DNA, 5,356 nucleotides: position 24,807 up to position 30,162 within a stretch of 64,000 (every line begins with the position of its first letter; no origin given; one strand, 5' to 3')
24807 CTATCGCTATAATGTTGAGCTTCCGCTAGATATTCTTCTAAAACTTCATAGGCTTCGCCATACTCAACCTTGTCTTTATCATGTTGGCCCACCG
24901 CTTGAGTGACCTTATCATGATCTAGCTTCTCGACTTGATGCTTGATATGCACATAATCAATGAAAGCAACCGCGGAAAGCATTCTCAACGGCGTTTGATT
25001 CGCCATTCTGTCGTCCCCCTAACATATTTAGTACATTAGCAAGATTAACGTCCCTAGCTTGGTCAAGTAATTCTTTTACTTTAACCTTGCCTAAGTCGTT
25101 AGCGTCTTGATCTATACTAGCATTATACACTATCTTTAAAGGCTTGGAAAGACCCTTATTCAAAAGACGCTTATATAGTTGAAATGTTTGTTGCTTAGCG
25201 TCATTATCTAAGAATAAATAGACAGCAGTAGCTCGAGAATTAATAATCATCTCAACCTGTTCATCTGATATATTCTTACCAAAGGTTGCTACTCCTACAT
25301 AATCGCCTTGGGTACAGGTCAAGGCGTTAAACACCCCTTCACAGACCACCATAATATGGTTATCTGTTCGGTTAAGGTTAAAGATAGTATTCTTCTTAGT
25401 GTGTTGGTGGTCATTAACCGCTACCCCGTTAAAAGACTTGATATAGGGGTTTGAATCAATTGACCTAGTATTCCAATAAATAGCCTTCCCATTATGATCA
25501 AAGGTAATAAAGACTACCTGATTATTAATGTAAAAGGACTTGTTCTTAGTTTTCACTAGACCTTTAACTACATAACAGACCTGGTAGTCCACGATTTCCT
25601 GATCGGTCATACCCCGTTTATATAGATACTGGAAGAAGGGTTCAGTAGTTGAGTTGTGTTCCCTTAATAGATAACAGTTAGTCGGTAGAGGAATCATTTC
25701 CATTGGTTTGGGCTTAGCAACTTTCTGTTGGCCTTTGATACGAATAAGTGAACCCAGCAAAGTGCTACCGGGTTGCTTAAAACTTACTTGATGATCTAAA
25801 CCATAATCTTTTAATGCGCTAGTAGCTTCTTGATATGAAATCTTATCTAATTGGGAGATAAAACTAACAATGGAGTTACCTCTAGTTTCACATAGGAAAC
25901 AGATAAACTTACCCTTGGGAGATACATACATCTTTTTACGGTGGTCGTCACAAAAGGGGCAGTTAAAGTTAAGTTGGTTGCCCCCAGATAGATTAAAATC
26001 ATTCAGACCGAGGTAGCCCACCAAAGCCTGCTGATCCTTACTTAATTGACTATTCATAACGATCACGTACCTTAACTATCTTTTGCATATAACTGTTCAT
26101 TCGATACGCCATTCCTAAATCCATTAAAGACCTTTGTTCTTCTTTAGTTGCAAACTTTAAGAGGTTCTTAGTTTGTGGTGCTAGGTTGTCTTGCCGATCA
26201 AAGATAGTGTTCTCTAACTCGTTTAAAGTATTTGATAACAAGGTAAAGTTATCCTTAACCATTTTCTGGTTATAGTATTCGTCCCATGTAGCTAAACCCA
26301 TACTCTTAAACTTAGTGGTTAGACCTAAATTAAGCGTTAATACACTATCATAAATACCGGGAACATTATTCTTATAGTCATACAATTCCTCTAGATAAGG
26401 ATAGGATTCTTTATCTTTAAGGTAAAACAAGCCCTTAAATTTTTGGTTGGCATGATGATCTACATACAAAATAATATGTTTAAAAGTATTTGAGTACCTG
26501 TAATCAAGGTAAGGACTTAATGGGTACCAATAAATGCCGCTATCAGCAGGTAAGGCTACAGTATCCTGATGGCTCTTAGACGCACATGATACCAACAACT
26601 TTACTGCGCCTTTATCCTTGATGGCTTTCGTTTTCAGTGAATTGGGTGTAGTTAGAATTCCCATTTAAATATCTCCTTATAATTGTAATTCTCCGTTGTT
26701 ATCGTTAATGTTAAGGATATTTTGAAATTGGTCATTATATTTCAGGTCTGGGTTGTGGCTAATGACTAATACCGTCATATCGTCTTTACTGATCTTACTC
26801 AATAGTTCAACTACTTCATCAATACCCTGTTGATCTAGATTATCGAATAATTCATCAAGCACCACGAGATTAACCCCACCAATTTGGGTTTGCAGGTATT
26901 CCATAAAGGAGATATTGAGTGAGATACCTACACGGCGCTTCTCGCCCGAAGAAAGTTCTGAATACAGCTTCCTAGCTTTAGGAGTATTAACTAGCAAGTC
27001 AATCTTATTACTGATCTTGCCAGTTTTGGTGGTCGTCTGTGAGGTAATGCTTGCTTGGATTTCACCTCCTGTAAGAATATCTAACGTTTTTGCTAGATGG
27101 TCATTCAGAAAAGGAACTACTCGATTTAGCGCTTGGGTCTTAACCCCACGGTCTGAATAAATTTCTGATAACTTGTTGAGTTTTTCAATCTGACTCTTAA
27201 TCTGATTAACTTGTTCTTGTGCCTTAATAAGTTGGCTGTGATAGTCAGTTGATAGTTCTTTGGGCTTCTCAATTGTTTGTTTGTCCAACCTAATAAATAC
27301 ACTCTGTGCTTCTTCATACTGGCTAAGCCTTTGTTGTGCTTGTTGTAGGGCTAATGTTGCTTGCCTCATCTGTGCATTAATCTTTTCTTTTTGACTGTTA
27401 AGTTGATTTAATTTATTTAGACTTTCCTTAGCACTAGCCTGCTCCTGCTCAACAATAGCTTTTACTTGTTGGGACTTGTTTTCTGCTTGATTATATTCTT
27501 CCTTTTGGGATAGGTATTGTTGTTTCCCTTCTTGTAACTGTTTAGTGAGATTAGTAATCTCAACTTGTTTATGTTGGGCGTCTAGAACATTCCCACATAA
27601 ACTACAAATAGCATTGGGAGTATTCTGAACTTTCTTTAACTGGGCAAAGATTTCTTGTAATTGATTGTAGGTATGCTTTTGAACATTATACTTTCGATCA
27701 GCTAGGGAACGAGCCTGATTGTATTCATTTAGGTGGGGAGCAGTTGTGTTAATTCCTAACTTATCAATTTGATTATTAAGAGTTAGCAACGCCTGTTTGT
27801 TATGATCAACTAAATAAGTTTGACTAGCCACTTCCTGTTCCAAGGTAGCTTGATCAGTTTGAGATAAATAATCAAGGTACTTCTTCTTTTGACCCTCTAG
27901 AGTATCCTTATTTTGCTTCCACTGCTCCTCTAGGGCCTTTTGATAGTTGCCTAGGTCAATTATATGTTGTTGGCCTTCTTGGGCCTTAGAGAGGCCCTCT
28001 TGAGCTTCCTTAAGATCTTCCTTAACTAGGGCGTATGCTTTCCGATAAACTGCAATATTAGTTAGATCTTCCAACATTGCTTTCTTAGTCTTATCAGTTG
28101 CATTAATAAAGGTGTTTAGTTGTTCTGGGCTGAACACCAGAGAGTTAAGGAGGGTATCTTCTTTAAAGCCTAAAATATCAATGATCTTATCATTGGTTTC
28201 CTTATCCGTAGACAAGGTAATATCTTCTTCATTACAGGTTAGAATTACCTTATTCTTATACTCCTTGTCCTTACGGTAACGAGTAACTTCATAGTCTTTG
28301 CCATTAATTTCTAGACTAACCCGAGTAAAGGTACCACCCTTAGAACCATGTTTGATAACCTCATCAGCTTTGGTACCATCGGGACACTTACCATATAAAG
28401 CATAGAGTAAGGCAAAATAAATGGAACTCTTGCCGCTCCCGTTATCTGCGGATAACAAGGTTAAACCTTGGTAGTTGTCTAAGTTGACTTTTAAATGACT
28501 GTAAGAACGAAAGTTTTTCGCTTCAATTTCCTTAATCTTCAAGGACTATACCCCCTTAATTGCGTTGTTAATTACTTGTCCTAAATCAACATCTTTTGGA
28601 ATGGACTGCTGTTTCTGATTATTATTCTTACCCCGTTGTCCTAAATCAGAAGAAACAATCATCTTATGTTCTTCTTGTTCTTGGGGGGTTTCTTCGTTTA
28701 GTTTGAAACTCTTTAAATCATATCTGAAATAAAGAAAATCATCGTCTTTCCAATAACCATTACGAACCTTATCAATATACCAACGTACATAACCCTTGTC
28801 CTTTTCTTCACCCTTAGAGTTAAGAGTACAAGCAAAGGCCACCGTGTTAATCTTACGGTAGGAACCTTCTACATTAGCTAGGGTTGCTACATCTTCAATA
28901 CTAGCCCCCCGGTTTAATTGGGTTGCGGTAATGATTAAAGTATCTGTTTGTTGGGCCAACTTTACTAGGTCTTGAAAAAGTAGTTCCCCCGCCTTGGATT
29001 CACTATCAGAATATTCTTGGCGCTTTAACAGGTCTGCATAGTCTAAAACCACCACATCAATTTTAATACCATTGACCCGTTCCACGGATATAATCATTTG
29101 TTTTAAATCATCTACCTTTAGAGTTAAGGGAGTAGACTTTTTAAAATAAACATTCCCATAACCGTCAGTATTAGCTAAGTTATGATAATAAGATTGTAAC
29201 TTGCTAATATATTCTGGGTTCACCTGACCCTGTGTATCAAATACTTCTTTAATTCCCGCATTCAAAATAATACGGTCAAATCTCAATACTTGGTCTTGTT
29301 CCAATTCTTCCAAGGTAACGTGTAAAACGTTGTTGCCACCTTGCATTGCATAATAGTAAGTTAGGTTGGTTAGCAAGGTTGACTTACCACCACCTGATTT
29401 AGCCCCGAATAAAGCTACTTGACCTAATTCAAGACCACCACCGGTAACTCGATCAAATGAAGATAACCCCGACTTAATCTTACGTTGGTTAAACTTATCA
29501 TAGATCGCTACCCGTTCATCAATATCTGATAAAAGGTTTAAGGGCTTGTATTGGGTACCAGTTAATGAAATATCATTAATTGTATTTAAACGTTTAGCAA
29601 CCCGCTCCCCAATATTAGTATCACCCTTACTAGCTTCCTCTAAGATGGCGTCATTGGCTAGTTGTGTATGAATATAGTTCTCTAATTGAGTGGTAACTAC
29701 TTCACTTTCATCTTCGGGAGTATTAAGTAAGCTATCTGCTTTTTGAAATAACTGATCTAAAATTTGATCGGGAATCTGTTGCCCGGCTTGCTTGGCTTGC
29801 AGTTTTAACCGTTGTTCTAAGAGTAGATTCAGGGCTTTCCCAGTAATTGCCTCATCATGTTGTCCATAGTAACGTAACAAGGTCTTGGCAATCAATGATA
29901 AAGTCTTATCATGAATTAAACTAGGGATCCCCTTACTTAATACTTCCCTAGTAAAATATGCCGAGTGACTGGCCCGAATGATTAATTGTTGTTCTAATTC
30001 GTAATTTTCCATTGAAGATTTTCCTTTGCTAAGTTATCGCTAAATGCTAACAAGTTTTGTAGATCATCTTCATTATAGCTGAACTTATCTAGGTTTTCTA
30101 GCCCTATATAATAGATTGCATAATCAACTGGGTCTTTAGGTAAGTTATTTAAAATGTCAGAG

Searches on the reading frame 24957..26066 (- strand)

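Call 65: search_protein_families(library=phrogs, proteins=[window:24957-26066:-], max_evalue=0.00001)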
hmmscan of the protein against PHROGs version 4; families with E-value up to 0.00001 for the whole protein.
window:24957-26066:- (369 aa): 4 families
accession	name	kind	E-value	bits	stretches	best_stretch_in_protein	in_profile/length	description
phrog_47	-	DNA, RNA and nucleotide metabolism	3e-65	222.3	1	14-340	33-336/947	DNA primase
phrog_6444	-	DNA, RNA and nucleotide metabolism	6.8e-17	62.5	1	35-290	39-313/577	DNA primase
phrog_11992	-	unknown function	2.8e-06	28.7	1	33-93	29-88/177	-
phrog_360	-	DNA, RNA and nucleotide metabolism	9.1e-06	26.8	0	30-87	28-85/133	DNA primase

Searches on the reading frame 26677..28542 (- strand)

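Call 5: search_protein_families(library=phrogs, proteins=[window:26677-28542:-], max_evalue=0.001)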
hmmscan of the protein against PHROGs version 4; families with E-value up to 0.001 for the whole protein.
window:26677-28542:- (621 aa): 5 families
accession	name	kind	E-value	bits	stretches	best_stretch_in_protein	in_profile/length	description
phrog_77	-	DNA, RNA and nucleotide metabolism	1.8e-108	365.3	1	1-616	296-947/967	SbcC-like subunit of palindrome specific endonuclease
phrog_21388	-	DNA, RNA and nucleotide metabolism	7.1e-23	82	1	1-115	2-124/126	exonuclease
phrog_19980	-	unknown function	6.5e-19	68.8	2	10-475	10-508/1068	-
phrog_293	-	moron, auxiliary metabolic gene and host takeover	9.8e-10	38.1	1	499-600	518-610/1058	ABC transporter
phrog_1499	-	unknown function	3.4e-06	27.6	0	1-455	3-311/427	-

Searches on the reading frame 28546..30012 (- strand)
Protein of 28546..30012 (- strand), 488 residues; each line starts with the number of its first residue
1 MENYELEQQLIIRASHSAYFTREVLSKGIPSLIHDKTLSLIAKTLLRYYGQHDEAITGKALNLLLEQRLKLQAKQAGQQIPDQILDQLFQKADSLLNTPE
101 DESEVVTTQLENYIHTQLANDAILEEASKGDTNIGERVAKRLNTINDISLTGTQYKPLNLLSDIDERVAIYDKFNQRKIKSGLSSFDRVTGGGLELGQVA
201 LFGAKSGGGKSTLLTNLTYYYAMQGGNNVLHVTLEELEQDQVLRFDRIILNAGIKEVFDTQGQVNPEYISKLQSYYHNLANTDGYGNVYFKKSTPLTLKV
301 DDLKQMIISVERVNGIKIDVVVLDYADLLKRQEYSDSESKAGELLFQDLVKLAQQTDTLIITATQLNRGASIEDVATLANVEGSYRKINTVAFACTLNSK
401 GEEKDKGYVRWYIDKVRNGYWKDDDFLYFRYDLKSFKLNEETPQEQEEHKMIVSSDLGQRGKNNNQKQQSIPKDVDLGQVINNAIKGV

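Call 5: search_protein_families(library=phrogs, proteins=[window:28546-30012:-], max_evalue=0.001)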
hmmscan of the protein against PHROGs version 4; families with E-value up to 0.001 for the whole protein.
window:28546-30012:- (488 aa): 4 families
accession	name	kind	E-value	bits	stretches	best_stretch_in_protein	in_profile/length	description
phrog_19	-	DNA, RNA and nucleotide metabolism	1.1e-58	200.6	1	2-466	159-606/621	DnaB-like replicative helicase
phrog_239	-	DNA, RNA and nucleotide metabolism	4.9e-22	79.7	1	154-456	314-611/801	DNA primase/helicase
phrog_243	-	DNA, RNA and nucleotide metabolism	2e-10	41.1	1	191-419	29-244/273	DnaB-like replicative helicase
phrog_26214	-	unknown function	7.3e-07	29.1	1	147-248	13-104/420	-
